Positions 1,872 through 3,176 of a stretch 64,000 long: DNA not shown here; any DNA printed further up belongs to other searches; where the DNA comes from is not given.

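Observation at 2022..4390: Actin + long coiled-coil gene pair: a possible two-component cytoskeletal or segregation module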

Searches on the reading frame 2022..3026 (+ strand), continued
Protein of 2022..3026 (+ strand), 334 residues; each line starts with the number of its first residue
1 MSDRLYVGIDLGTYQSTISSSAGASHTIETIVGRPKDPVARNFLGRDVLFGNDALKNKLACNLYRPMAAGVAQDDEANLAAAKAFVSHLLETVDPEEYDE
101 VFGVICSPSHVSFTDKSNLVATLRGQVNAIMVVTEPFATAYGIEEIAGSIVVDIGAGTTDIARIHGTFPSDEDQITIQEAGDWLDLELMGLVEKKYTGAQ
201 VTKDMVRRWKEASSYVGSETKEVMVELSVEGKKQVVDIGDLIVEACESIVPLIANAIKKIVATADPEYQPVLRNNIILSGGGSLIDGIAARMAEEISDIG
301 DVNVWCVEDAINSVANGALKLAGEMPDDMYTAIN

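Call 37: search_solved_structures(query=window:2022-3026:+, max_evalue=0.00001, show_alignments=1)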
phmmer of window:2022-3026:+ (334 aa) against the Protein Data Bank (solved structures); distinct sequences matched with E-value up to 0.00001: 24.
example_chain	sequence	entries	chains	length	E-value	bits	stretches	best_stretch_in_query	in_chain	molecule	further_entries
5jyg_A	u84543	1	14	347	5.2e-64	219.8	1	3-330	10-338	Actin-like ATPase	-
5ljv_A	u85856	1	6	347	7.2e-64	219.3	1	3-330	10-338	Actin-like ATPase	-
5ljw_A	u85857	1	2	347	7.2e-64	219.3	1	3-330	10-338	Actin-like ATPase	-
8r2n_A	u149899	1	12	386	6.3e-40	140.7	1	5-322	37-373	Actin/actin family protein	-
7zpt_M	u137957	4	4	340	9.5e-13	51.4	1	43-318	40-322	Cell shape-determining protein MreB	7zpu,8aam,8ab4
8azg_M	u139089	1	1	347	1e-12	51.3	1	43-318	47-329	Cell shape-determining protein MreB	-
1jce_A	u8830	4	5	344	1.3e-11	47.6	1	7-318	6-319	ROD SHAPE-DETERMINING PROTEIN MREB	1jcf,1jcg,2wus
4cze_A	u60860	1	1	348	1.1e-08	38.1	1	31-320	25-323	ROD SHAPE-DETERMINING PROTEIN MREB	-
4czf_A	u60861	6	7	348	1.5e-08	37.6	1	31-320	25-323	ROD SHAPE-DETERMINING PROTEIN MREB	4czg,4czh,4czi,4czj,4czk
4czl_A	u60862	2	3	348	1.6e-08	37.5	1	31-320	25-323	ROD SHAPE-DETERMINING PROTEIN MREB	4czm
7zvw_B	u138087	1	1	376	1.8e-07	34.1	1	23-299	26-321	Actin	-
4pl7_A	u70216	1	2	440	2.9e-07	33.4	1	23-299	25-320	Actin,Thymosin beta-4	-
3b63_A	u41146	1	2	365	2.1e-06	30.6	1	28-300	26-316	Actin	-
3b63_C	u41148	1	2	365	2.1e-06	30.6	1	28-300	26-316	Actin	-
8ti3_A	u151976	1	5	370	2.2e-06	30.5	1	28-300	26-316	Actin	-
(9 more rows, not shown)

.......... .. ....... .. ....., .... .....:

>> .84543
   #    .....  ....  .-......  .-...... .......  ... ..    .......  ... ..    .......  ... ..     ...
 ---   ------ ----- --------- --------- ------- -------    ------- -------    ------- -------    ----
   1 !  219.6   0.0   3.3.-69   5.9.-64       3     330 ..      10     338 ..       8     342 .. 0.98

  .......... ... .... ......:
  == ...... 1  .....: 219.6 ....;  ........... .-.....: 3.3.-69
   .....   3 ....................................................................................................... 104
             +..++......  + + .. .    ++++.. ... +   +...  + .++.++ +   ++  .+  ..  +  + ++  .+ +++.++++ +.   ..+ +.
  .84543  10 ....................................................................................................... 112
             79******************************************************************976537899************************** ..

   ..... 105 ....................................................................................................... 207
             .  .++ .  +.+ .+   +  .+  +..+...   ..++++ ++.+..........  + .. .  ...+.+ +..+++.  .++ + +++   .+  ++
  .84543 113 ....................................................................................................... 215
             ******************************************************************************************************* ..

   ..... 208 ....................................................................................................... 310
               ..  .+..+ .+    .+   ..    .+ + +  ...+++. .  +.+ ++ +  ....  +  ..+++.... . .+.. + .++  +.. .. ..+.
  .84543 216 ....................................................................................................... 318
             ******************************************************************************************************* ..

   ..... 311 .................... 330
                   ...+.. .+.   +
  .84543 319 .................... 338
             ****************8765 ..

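Call 40: search_protein_families(library=pfam, proteins=[L203:3491-3874:+, L207:7477-7995:+, L210:5259-5573:+, L210:5580-6758:+, L209:1004-1363:+, L145:5844-6860:+, L163:6162-6917:+, L169:5835-6872:+], max_evalue=0.01)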
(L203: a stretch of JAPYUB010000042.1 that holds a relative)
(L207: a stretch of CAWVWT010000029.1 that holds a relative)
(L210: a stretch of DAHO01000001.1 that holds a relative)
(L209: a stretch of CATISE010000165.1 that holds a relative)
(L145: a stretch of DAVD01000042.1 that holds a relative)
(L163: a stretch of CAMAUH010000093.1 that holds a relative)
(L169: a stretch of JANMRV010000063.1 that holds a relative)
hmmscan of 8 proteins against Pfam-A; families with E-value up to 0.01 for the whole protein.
L203:3491-3874:+ (127 aa): 0 families

L207:7477-7995:+ (172 aa): 2 families
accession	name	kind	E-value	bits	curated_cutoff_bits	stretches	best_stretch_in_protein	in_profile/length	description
PF00127.26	Copper-bind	-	7.8e-15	55.5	21.2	1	35-121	3-99/99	Copper binding proteins, plastocyanin/azurin family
PF13473.12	Cupredoxin_1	-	7.8e-05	23.1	27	1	23-120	16-104/104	Cupredoxin-like domain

L210:5259-5573:+ (104 aa): 0 families

L210:5580-6758:+ (392 aa): 0 families

L209:1004-1363:+ (119 aa): 1 family
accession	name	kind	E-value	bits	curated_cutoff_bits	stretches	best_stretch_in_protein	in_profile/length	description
PF13828.11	DUF4190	-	0.00012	22.2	35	1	40-101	2-61/62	Domain of unknown function (DUF4190)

L145:5844-6860:+ (338 aa): 1 family
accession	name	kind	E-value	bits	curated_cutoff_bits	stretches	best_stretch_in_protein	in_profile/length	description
PF12760.12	Zn_ribbon_IS1595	-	6.5e-05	23.3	25.4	1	24-49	19-45/46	Transposase zinc-ribbon domain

L163:6162-6917:+ (251 aa): 0 families

L169:5835-6872:+ (345 aa): 2 families
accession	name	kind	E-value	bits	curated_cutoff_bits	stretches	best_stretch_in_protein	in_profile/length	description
PF00990.26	GGDEF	-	3.2e-11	43.7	23.8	1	39-150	20-133/161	Diguanylate cyclase, GGDEF domain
PF17853.6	GGDEF_2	-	0.00023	21.8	24.5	1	44-150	11-99/116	GGDEF-like domain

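Call 46: find_homologous_proteins(query=L219:2601-3755:+, max_evalue=0.001)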
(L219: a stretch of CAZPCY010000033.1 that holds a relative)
Query L219:2601-3755:+ (384 aa): 1383 proteins with E <= 0.001 among 8000 candidates; the best 120 are listed.
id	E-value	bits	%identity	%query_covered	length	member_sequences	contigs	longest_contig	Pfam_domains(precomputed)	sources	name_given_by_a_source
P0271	7.6e-227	770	100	100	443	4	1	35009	PF23649.2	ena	-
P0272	2.7e-185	634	82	100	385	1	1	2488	PF23649.2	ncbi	-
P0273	4.2e-185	633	83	100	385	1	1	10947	PF23649.2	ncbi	-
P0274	2.7e-183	627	82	100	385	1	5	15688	PF28256.1,PF23649.2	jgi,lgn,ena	jgi:chromosome segregation ATPase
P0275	2.9e-183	627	82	100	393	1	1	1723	PF28256.1,PF23649.2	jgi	-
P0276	5.9e-183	626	81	100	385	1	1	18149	PF28256.1,PF23649.2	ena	-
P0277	5.6e-154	531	69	98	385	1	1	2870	PF23649.2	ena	-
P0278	1.3e-151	523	68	99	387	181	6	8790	-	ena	-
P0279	1.5e-149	516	84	81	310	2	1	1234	-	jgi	jgi:chromosome segregation ATPase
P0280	8.7e-148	510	66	99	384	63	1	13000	PF23649.2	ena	-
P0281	2.8e-147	509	66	99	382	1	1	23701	PF23649.2,PF24161.2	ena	-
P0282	2.5e-140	486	66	98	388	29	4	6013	-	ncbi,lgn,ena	-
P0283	5.7e-140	485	65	98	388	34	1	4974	-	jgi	-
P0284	1.6e-139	483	66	98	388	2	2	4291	-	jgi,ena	-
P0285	5.9e-139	481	65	100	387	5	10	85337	-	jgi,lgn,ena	jgi:chromosome segregation ATPase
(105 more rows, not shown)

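Call 84: search_protein_families(library=padloc, proteins=[window:2022-3026:+], max_evalue=0.01)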
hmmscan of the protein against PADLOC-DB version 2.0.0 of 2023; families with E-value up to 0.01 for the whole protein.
window:2022-3026:+ (334 aa): 1 family
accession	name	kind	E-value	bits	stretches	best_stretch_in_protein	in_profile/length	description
PDLC04731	PDC-M61B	-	0.002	14.9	1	149-196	350-407/588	-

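Call 85: search_protein_families(library=phrogs, proteins=[window:2022-3026:+], max_evalue=0.01)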
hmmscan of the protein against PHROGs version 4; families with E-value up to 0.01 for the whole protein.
window:2022-3026:+ (334 aa): 2 families
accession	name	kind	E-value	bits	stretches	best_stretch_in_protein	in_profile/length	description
phrog_22570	-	unknown function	2.9e-10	40.2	1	1-318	2-321/682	-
phrog_691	-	DNA, RNA and nucleotide metabolism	1.9e-07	31.6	1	127-323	144-323/329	partition protein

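Call 92: list_cluster_members(proteins=[window:2022-3023:+, P0011, P0121])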
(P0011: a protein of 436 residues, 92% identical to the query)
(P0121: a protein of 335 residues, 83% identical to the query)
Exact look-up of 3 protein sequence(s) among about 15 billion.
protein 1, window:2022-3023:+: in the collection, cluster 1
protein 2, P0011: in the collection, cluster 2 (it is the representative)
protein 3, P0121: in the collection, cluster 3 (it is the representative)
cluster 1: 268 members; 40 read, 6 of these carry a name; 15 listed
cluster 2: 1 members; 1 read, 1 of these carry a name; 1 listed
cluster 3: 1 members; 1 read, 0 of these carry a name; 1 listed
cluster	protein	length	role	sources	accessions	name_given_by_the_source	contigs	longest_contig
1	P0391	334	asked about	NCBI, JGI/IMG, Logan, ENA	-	-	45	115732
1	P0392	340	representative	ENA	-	-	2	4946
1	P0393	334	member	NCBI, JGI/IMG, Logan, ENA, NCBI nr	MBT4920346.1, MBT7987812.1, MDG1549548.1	MAG: hypothetical protein HON10_03040 [Euryarchaeota archaeon] | rod shape-determining protein MreB | hypothetical protein [Euryarchaeota archaeon]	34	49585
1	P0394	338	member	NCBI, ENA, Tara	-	strand:- start:869 stop:1885 length:1017 start_codon:yes stop_codon:yes gene_type:complete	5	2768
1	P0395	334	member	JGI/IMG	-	rod shape-determining protein MreB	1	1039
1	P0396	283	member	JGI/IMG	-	rod shape-determining protein MreB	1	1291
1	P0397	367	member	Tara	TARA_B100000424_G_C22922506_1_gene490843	strand:- start:590 stop:1693 length:1104 start_codon:yes stop_codon:yes gene_type:complete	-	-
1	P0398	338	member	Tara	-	strand:+ start:4548 stop:5564 length:1017 start_codon:yes stop_codon:yes ...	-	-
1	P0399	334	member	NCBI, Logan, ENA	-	-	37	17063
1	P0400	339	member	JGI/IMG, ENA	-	-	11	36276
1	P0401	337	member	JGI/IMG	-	-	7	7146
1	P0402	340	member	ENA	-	-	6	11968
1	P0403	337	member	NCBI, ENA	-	-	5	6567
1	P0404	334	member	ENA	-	-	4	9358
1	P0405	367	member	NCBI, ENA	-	-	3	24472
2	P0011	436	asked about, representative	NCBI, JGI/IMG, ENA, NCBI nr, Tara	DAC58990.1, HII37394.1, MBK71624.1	MAG TPA: hypothetical protein HA354_02720 [Candidatus Poseidoniaceae archaeon] | hypothetical protein [Euryarchaeota archaeon] | strand:- start:5956 stop:7266 length:1311 start_codon:yes stop_codon:yes ...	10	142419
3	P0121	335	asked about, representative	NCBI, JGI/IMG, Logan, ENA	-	-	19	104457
